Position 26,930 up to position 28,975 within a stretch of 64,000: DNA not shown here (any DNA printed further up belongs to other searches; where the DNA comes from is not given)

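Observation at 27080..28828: Hel308-like helicase gene encoding only domains 2–5 (no RecA1/Walker A/B): split gene or truncated helicase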

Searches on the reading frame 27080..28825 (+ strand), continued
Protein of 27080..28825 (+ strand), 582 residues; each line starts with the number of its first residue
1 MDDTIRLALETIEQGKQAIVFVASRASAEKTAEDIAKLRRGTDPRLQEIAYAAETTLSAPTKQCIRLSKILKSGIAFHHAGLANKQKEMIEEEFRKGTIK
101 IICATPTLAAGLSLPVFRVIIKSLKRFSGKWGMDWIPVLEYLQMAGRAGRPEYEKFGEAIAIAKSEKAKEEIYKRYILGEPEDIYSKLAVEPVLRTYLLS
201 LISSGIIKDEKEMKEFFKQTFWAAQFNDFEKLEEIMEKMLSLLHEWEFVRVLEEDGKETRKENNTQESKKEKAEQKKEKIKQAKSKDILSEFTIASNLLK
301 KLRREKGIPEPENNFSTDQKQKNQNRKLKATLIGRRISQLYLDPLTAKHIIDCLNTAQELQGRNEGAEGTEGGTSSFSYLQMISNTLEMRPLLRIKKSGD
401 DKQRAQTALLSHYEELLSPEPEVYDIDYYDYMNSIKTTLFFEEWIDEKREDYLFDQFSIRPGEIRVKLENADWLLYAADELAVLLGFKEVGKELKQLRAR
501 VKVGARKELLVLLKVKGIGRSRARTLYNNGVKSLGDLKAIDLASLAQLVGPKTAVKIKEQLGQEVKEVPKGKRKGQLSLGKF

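Call 71: predict_structure(alignment_id=A1)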
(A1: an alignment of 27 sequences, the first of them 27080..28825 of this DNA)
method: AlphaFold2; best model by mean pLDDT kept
length: 582 residues; sequences in the alignment: 27
mean_pLDDT: 72.3   pTM: 0.58
mean pLDDT of the five models: 72.3, 71.9, 71.9, 69.6, 68.1
residues with pLDDT >= 90: 154; 70-90: 210; 50-70: 88; < 50: 130
segments of 3 or more residues with pLDDT < 50: 110-116, 124-163, 171-189, 262-272, 279-296, 312-323, 368-370, 423-427, 576-582
pLDDT, mean of each block of 10 residues (from residue 1): 75 77 80 88 82 86 90 89 84 83 68 47 39 33 34 35 50 40 37 74 80 77 57 83 92 71 43 49 40 48 59 43 71 87 88 93 63 77 86 73 87 82 56 91 92 87 82 94 92 93 91 90 93 92 91 91 72 51 40
secondary structure, 60 per line:
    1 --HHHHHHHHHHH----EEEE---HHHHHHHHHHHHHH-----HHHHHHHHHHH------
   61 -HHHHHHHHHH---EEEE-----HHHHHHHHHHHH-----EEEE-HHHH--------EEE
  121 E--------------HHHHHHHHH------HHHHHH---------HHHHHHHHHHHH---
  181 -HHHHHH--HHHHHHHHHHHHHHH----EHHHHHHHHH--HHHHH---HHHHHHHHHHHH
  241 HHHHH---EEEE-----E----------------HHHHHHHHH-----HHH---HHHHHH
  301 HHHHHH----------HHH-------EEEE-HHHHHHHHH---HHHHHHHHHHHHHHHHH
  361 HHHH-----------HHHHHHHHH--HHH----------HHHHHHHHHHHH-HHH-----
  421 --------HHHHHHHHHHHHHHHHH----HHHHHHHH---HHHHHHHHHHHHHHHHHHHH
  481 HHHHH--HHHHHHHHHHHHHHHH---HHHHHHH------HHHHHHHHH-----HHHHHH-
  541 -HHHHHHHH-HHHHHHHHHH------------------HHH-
elements in order: H3-13 E18-21 H25-38 H44-54 H62-71 E75-78 H84-95 E101-104 H106-109 E118-121 H136-144 H151-156 H166-177 H182-187 H190-204 H210-218 H221-225 H229-245 E249-252 H275-283 H295-306 E327-330 H332-340 H344-364 H376-384 H400-411 H429-445 H450-457 H461-485 H488-503 H507-513 H520-528 H534-539 H542-549 H551-560
